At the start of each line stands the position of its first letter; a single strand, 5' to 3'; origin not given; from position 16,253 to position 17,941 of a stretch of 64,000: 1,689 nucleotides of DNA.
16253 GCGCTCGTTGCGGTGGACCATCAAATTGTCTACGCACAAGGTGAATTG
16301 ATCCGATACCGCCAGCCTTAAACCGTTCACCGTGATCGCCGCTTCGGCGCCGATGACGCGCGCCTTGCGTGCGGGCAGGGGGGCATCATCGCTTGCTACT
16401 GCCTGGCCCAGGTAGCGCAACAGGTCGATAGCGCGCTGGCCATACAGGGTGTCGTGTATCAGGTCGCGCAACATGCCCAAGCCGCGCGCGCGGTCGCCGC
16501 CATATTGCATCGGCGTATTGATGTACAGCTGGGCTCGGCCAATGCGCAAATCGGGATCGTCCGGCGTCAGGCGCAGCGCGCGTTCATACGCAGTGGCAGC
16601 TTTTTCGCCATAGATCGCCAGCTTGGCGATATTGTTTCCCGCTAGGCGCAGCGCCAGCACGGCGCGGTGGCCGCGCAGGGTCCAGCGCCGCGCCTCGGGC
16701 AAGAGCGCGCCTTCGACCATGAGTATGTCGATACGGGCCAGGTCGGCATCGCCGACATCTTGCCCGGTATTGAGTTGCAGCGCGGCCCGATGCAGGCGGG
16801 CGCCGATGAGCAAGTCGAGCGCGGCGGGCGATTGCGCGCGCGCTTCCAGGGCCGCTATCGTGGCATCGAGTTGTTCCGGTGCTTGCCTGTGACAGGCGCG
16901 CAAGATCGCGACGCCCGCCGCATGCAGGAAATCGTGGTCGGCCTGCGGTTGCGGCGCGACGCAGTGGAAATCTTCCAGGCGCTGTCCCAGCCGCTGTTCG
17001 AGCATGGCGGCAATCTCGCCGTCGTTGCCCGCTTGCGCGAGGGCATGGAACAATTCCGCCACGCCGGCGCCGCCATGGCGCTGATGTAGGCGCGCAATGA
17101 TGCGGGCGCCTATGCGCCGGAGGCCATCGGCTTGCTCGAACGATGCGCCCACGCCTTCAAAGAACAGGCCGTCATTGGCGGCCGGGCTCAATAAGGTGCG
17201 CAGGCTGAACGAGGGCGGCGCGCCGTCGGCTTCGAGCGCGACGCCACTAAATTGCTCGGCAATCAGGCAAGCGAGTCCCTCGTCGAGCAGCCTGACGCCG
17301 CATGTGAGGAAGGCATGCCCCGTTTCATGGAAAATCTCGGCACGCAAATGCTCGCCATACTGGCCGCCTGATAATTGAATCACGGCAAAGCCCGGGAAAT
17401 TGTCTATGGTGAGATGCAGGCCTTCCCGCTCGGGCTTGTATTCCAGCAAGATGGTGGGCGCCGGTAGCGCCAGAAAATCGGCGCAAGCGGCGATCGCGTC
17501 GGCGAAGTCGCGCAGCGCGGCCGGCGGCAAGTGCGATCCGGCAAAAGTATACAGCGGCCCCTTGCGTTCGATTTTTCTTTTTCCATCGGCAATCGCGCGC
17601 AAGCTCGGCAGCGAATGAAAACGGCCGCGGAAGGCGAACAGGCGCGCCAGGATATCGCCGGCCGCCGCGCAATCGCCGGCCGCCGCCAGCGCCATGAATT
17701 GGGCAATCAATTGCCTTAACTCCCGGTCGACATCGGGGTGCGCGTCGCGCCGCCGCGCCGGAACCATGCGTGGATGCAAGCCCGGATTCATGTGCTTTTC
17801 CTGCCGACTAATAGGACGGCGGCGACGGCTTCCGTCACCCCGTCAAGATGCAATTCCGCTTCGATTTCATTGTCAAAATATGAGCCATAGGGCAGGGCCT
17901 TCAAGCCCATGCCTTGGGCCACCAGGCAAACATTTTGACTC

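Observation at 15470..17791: Exporter ATPase fused to an N-terminal HExxH domain and TPR region, a possible leader peptidase that replaces the usual C39 domain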

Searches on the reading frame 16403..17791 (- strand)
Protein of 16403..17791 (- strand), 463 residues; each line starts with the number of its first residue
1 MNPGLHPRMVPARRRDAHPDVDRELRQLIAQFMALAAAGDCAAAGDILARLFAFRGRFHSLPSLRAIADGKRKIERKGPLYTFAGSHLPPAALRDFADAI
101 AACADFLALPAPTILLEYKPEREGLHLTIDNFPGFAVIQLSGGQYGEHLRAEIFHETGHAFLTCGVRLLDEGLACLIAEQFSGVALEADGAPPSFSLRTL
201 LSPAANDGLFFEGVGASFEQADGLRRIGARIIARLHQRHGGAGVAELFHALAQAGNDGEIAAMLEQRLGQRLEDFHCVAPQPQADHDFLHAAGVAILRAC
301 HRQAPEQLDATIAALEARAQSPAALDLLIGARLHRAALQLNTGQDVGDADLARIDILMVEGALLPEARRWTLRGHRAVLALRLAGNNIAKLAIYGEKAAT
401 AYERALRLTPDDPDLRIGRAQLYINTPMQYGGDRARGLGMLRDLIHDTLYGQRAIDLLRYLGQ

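Call 9: find_homologous_proteins(query=window:16403-17791:-)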
Query seq(463 aa) (463 aa): 14 proteins with E <= 0.001 among 8000 candidates.
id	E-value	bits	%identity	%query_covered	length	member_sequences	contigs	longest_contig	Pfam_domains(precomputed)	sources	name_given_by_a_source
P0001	0.0e+0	1016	100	100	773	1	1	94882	PF00005.34,PF13304.13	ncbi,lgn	ncbi:ABC-type multidrug transport system ATPase subunit [Oxalobacteraceae bacterium GrIS 1.11]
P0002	3.5e-117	410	48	98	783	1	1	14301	PF00005.34,PF13304.13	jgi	jgi:ABC-type multidrug transport system ATPase subunit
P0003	1.4e-106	375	46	93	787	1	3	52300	PF00005.34,PF13304.13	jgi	jgi:ABC-type multidrug transport system ATPase subunit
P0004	3.2e-102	361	44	94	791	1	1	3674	PF00005.34,PF13304.13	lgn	-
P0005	6.2e-91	324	43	94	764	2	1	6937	PF00005.34,PF02463.26,PF13304.13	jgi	jgi:ABC-type multidrug transport system ATPase subunit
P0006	1.1e-77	280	41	93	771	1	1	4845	PF00005.34,PF13304.13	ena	-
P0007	2.3e-77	279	40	98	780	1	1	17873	PF00005.34,PF13304.13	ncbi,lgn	ncbi:ABC-type multidrug transport system ATPase subunit [Oxalobacteraceae bacterium GrIS 1.11]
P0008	9.8e-75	270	40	95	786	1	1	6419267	PF00005.34,PF13304.13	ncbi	ncbi:ATP-binding cassette domain-containing protein [Pseudoduganella sp. HUAS MS19]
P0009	2.7e-74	269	39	95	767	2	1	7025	PF00005.34,PF13304.13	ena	-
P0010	1.1e-73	267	39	95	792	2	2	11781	PF00005.34,PF13304.13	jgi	-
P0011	8.6e-73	264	39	95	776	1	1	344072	PF00005.34,PF13304.13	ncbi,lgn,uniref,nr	ncbi:ABC-type multidrug transport system, ATPase component [Duganella sp. CF458]|uniref:ATP-binding 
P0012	9.1e-73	264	39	95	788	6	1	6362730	PF00005.34,PF13304.13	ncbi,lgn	-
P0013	1.1e-71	260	37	95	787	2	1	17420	PF00005.34,PF13304.13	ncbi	-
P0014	2.4e-70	256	40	87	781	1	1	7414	PF00005.34,PF13304.13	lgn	-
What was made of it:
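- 15470..17791 (-): The fusion gene, 773 aa: gluzincin-like domain, TPR-like domain, linker, ABC ATPase. The product is 100% identical to a protein of Oxalobacteraceae bacterium GrIS 1.11 (call 9).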

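Call 10: search_solved_structures(query=window:16403-17791:-, max_evalue=10)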
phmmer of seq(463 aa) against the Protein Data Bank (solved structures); distinct sequences matched with E-value up to 10: 2.
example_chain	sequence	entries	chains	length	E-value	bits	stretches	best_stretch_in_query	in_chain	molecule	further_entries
1qo8_A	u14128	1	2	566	0.24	13.5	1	194-278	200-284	FLAVOCYTOCHROME C3 FUMARATE REDUCTASE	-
3zgq_A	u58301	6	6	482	0.82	11.7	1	394-443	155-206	INTERFERON-INDUCED PROTEIN WITH TETRATRICOPEPTIDE REPEATS 5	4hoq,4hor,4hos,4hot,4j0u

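Call 16: find_encoding_contigs(protein=P0007, flank=10000, max_places=2)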
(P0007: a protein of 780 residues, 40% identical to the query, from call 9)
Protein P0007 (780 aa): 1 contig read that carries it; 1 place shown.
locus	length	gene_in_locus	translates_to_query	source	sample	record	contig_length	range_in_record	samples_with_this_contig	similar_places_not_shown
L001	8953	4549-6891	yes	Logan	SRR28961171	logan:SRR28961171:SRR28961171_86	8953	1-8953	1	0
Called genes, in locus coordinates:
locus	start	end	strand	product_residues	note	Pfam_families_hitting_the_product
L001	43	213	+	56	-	-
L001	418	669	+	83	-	-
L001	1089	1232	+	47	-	-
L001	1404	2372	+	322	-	-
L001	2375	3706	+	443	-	PF02624:YcaO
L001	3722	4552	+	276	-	PF00881:Nitroreductase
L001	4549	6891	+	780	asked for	PF00005:ABC_tran, PF13304:AAA_21 (faint)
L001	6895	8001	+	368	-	PF12679:ABC2_membrane_2 (weak), PF12698:ABC2_membrane_3, PF01061:ABC2_membrane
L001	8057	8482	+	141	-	PF09912:DUF2141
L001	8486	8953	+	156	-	?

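Call 17: find_encoding_contigs(protein=P0008, flank=10000, max_places=2)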
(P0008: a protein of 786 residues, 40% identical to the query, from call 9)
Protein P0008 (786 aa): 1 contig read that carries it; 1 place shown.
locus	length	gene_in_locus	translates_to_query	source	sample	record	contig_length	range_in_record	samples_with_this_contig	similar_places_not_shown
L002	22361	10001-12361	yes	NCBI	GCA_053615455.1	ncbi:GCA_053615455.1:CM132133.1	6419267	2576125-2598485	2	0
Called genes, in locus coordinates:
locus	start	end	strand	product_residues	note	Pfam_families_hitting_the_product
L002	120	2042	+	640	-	PF07715:Plug, PF00593:TonB_dep_Rec_b-barrel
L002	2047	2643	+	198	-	PF13689:DUF4154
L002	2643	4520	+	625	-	PF17152:CHASE8, PF00672:HAMP (weak), PF00512:HisKA, PF02518:HATPase_c, PF00072:Response_reg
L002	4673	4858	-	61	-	-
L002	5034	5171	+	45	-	-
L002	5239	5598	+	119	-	-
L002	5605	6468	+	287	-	PF04072:LCM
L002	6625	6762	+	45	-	-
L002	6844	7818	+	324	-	-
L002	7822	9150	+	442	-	PF02624:YcaO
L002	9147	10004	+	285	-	PF00881:Nitroreductase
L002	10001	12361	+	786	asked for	PF00005:ABC_tran, PF13304:AAA_21 (faint)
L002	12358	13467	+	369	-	PF12698:ABC2_membrane_3, PF01061:ABC2_membrane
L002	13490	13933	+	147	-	PF09912:DUF2141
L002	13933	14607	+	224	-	PF00005:ABC_tran, PF02463:SMC_N (weak), PF13304:AAA_21 (faint)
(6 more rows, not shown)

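Call 23: find_encoding_contigs(protein=P0003, flank=10000, max_places=2)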
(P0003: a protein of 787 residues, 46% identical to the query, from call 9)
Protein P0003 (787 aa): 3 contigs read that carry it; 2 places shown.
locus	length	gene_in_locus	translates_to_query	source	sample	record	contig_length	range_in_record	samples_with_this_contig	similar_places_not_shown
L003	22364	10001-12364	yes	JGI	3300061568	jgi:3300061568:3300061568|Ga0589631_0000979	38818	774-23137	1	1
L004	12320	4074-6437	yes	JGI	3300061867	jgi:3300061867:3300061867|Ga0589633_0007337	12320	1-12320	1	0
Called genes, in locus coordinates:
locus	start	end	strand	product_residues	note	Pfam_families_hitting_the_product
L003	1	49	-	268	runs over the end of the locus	PF01656:CbiA, PF13500:AAA_26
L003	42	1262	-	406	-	PF00155:Aminotran_1_2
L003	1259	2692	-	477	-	PF00202:Aminotran_3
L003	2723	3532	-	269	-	PF00378:ECH_1, PF16113:ECH_2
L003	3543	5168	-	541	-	PF03255:ACCA (weak), PF01039:Carboxyl_trans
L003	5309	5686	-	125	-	PF17775:YchJ_M-like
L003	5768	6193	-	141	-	-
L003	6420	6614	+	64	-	-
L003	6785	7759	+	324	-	-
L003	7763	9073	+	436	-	PF02624:YcaO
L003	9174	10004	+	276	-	PF00881:Nitroreductase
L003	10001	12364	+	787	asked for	PF00005:ABC_tran, PF13304:AAA_21 (faint)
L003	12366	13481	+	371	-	PF12679:ABC2_membrane_2, PF12698:ABC2_membrane_3, PF01061:ABC2_membrane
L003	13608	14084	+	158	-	PF09912:DUF2141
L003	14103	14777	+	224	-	PF00005:ABC_tran, PF02463:SMC_N (faint), PF13304:AAA_21 (faint)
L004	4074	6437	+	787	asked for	PF00005:ABC_tran, PF13304:AAA_21 (faint)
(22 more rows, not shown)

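Call 26: predict_structure(alignment_id=A2)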
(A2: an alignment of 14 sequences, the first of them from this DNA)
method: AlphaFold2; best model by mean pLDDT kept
length: 462 residues; sequences in the alignment: 14
mean_pLDDT: 86.6   pTM: 0.75
mean pLDDT of the five models: 86.6, 83.9, 83.3, 73.9, 73.3
residues with pLDDT >= 90: 259; 70-90: 162; 50-70: 25; < 50: 16
segments of 3 or more residues with pLDDT < 50: 1-16
pLDDT, mean of each block of 10 residues (from residue 1): 28 49 91 97 97 89 95 94 88 94 95 90 74 88 71 93 91 94 77 80 82 81 90 96 93 86 93 74 75 92 93 89 92 95 89 89 89 94 86 91 94 92 87 92 89 87 79
secondary structure, 60 per line:
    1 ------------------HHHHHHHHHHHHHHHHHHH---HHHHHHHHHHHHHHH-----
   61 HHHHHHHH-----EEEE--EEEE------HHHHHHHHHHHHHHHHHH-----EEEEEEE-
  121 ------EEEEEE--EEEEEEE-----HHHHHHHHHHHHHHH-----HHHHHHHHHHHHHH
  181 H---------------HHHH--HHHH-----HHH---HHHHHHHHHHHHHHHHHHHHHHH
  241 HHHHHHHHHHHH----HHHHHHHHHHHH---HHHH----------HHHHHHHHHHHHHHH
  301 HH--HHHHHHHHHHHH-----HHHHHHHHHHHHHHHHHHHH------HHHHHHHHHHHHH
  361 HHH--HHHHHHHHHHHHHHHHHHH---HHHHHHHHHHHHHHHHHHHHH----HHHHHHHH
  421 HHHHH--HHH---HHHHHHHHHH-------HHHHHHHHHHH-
elements in order: H19-37 H41-55 H61-68 E74-77 E80-83 H90-107 E113-119 E127-132 E135-141 H147-161 H167-181 H197-200 H203-206 H218-252 H257-268 H272-275 H286-302 H305-316 H322-341 H348-363 H366-384 H388-408 H413-425 H434-443 H451-461
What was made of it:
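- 16406..16936 (-): Residues 286-462: all-helical TPR-like solenoid. AF2 model (call 26).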

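Call 28: search_protein_representatives(alignment_id=A2)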
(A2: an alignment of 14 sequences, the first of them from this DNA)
Query: 14 sequences, 462 profile positions. Proteins with E-value up to 0.001 (for the whole library): 160; up to 1e-10: 88; up to 1e-30: 26. The best 150 are listed.
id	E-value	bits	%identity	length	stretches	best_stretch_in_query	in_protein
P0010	3.1e-202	688.9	-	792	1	12-462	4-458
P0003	1.3e-192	657.2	-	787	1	4-461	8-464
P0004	2.7e-188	643.0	-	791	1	4-461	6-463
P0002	5.2e-187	638.7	-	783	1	4-462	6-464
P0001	2.2e-185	633.4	-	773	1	4-461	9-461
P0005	1.1e-170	584.8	-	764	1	13-462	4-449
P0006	8.5e-168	575.4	-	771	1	5-461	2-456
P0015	6.7e-155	532.9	-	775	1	14-461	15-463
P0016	7.6e-147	506.3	-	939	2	15-210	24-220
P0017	7.3e-131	453.6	-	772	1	12-462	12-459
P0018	3.3e-114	398.7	-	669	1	111-460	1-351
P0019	9.3e-107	374.1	-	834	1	1-461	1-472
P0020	1.6e-106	373.4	-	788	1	15-461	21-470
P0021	8.4e-98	344.6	-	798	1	18-462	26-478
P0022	6.4e-95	335.1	-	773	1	22-462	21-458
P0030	5.1e-37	144.2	-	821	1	21-460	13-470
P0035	2.9e-27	112.1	-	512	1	55-459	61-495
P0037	4.5e-27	111.4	-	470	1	16-460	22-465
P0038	8.5e-26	107.2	-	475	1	11-454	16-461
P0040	1.5e-25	106.5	-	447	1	54-461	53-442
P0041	5.4e-25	104.6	-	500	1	26-446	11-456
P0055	7.9e-17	77.7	-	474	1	58-458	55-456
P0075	1.4e-12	63.6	-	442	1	19-444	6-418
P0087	2.2e-11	59.7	-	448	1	21-455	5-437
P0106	2.5e-08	49.7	-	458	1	26-459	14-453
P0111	7.1e-08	48.1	-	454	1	25-452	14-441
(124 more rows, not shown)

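Call 32: search_protein_families(library=pfam, proteins=[P0035, P0037, P0038, P0040, P0041, P0055, P0075, P0087, P0106, P0111], max_evalue=1)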
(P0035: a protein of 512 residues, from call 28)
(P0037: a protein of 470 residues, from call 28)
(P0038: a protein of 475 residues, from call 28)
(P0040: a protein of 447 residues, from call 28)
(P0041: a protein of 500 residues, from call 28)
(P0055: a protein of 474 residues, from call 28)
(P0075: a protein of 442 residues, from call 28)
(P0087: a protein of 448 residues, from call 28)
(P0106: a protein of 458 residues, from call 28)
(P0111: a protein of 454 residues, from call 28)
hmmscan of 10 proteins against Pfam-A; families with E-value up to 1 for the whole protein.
P0035 (512 aa): 3 families
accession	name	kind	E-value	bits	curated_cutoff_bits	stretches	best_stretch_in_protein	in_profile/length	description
PF14559.12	TPR_19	-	0.01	16.6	25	1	433-487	9-62/68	Tetratricopeptide repeat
PF09592.15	DUF2031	-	0.019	14.9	27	1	276-374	118-219/227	Protein of unknown function (DUF2031)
PF13428.12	TPR_14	-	0.081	14.1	23.5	0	433-458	19-44/44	Tetratricopeptide repeat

P0037 (470 aa): 0 families

P0038 (475 aa): 2 families
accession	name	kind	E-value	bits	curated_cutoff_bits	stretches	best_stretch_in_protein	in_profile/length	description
PF07719.23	TPR_2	-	0.075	13.6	27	0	402-418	17-33/34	Tetratricopeptide repeat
PF19692.4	DUF6193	-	0.077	13.4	26.9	0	190-240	25-75/112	Family of unknown function (DUF6193)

P0040 (447 aa): 3 families
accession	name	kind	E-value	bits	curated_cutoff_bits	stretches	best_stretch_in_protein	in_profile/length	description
PF13432.12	TPR_16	-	0.1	13.5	32.7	1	381-426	18-58/65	Tetratricopeptide repeat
PF13428.12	TPR_14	-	0.18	13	23.5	0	368-402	10-43/44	Tetratricopeptide repeat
PF21840.1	DUF6899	-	0.57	11.3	27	0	325-382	3-62/85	Domain of unknown function (DUF6899)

P0041 (500 aa): 1 family
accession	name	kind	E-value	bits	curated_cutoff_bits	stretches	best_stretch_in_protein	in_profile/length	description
PF22771.1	ToxA_barrel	-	0.08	13.9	27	1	262-299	19-56/89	Dermonecrotic toxin, barrel-like domain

P0055 (474 aa): 2 families
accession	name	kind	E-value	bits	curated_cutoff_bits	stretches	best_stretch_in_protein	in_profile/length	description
PF23914.1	TPR_CcmH_CycH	-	0.0023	18.2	42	1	399-446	72-117/158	Cytochrome c-type biogenesis protein H TPR domain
PF14559.12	TPR_19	-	0.14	13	25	0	395-420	9-34/68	Tetratricopeptide repeat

P0075 (442 aa): 6 families
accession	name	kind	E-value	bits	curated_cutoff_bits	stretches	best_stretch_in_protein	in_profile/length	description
PF01488.26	Shikimate_DH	-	0.00078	20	24.3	1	87-121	99-132/138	Shikimate / quinate 5-dehydrogenase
PF13428.12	TPR_14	-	0.013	16.5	23.5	0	13-34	6-27/44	Tetratricopeptide repeat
PF02561.19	FliS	-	0.043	14.5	26.7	0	11-69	28-79/115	Flagellar protein FliS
PF10858.15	DUF2659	-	0.052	13.7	27.7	1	275-356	102-186/216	Protein of unknown function (DUF2659)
PF10263.15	SprT-like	-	0.12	12.6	25.6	1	123-156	57-93/108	SprT-like family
PF08590.15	DUF1771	-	0.36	11.6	28.7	1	265-294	16-46/64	Domain of unknown function (DUF1771)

P0087 (448 aa): 0 families

P0106 (458 aa): 2 families
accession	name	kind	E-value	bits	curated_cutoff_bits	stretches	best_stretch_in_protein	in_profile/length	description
PF18161.7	ISP1_C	-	0.17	12.2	25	1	373-402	77-106/107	ISP1 C-terminal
PF13428.12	TPR_14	-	0.56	11.5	23.5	0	19-48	11-42/44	Tetratricopeptide repeat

P0111 (454 aa): 1 family
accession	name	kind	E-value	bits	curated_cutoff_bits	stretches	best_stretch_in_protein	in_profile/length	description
PF25375.1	Lin-15B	-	0.056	13.9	27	1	211-273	27-90/121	Lin-15B-like domain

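Call 40: find_encoding_contigs(protein=P0037, flank=10000, max_places=2)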
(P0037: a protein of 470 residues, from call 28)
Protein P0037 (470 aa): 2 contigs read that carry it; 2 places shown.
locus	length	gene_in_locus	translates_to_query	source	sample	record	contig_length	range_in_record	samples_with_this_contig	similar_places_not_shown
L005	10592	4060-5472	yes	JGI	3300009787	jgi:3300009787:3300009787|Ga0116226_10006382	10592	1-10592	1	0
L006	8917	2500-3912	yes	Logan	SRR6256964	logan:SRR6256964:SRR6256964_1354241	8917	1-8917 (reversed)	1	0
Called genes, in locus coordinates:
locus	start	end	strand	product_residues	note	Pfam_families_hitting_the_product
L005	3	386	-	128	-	?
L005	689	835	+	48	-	-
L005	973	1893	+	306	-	-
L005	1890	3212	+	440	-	PF02624:YcaO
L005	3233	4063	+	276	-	PF00881:Nitroreductase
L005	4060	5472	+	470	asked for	-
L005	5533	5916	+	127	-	PF09912:DUF2141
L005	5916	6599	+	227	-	PF00005:ABC_tran, PF02463:SMC_N (weak), PF13304:AAA_21 (faint)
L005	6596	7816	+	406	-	PF12704:MacB_PCD, PF02687:FtsX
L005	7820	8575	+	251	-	PF17131:TP_0789-like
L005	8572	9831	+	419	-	-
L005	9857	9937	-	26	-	-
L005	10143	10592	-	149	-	?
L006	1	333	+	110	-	?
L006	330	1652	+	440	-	PF02624:YcaO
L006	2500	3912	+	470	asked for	-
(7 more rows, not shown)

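Call 41: find_related_loci(query=A2, collection=genome_contigs, flank=10000)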
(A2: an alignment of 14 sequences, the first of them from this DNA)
Query A2 (462 aa) in genome_contigs; peptide patterns used: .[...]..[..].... (x = any residue, [..] = any of these).
38 stretches matched a pattern; 22 encode a relative of the query (tblastn E <= 1e-3); 22 distinct loci.
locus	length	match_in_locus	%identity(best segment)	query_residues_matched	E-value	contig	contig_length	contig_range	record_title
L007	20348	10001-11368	40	10-462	9e-85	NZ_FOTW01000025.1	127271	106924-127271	Rugamonas rubra strain ATCC 43154, whole genome shotgun sequence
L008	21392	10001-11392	41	2-462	1e-82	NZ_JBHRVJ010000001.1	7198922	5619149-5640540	Rugamonas sp. CCM 8940 GCM70018930_2, whole genome shotgun sequence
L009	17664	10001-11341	41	20-458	3e-82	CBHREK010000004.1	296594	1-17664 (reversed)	MAG TPA_asm: uncultured Duganella sp. isolate ERR14722430_binner123_Refined_16 genome assembly, contig: ERZ27336829.1167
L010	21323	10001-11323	41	20-458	3e-82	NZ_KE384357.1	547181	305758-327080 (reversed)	Pseudoduganella violaceinigra DSM 15887 H597DRAFT_scaffold00004.4, whole genome shotgun sequence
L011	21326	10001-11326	41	24-462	1e-81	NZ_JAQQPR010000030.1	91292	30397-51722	Duganella sp. S19_KUP01_CR8 28_S19_KUP01_CR8_S98_30, whole genome shotgun sequence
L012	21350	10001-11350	40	16-462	1e-81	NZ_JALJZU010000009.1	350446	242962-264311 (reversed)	Duganella violaceipulchra strain HSC-15S17 Ga0467033_09, whole genome shotgun sequence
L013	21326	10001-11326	40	25-462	5e-81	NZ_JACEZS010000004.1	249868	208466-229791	Rugamonas fusca strain FT3S NODE_4_length_249868_cov_33.368169_4, whole genome shotgun sequence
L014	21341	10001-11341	40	19-462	5e-81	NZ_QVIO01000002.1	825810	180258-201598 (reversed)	Duganella sp. BJB476 NODE_2_length_825810_cov_20.350833, whole genome shotgun sequence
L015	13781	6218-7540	40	25-462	7e-81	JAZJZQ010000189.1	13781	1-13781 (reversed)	MAG: Pseudomonadota bacterium isolate ADI_H2L1_1_122_18_3-bin027 ADIH2L11_B027_0_000000000189, whole genome shotgun sequ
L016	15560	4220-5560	39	20-458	1e-79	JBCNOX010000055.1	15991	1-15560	MAG: Pseudoduganella sp. isolate SMAGNO138 Contig55, whole genome shotgun sequence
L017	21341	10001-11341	39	20-458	4e-79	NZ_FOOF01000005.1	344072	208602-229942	Duganella sp. CF458, whole genome shotgun sequence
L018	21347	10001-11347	39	20-458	5e-79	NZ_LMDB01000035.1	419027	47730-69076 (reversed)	Duganella sp. Root336D2 contig_5, whole genome shotgun sequence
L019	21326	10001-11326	38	24-462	1e-78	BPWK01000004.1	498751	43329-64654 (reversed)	Duganella rhizosphaerae R64 DNA, sequence004, whole genome shotgun sequence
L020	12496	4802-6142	39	20-458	2e-77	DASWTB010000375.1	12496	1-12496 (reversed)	MAG TPA_asm: Pseudoduganella sp. isolate SMAG_U3564 k141_146481, whole genome shotgun sequence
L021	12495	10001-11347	38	20-458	3e-77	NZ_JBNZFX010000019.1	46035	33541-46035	Massilia eburnea strain 25b30 contig_36, whole genome shotgun sequence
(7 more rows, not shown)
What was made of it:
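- Tried and rejected: A2 was used instead (call 41).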

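Call 43: find_encoding_contigs(protein=P0040, flank=10000, max_places=1)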
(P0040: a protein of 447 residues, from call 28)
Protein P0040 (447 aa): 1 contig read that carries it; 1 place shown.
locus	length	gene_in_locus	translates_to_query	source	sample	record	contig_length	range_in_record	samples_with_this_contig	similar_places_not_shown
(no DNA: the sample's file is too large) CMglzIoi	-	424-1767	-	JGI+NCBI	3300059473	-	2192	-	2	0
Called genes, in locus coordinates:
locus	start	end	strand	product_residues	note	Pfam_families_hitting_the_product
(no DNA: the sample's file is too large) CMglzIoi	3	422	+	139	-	PF00881:Nitroreductase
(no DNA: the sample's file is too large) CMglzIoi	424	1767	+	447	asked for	-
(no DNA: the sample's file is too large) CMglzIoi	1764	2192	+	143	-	?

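Call 44: find_encoding_contigs(protein=P0087, flank=10000, max_places=1)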
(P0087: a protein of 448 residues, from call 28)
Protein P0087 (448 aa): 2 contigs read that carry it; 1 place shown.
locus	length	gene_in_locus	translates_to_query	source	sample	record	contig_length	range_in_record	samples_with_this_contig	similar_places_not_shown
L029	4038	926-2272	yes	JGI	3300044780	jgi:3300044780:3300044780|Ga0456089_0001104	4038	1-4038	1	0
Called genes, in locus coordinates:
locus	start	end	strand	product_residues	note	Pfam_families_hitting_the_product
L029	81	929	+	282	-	PF00881:Nitroreductase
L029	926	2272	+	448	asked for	-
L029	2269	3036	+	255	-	PF00005:ABC_tran, PF13304:AAA_21 (weak)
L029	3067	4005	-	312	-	PF07693:KAP_NTPase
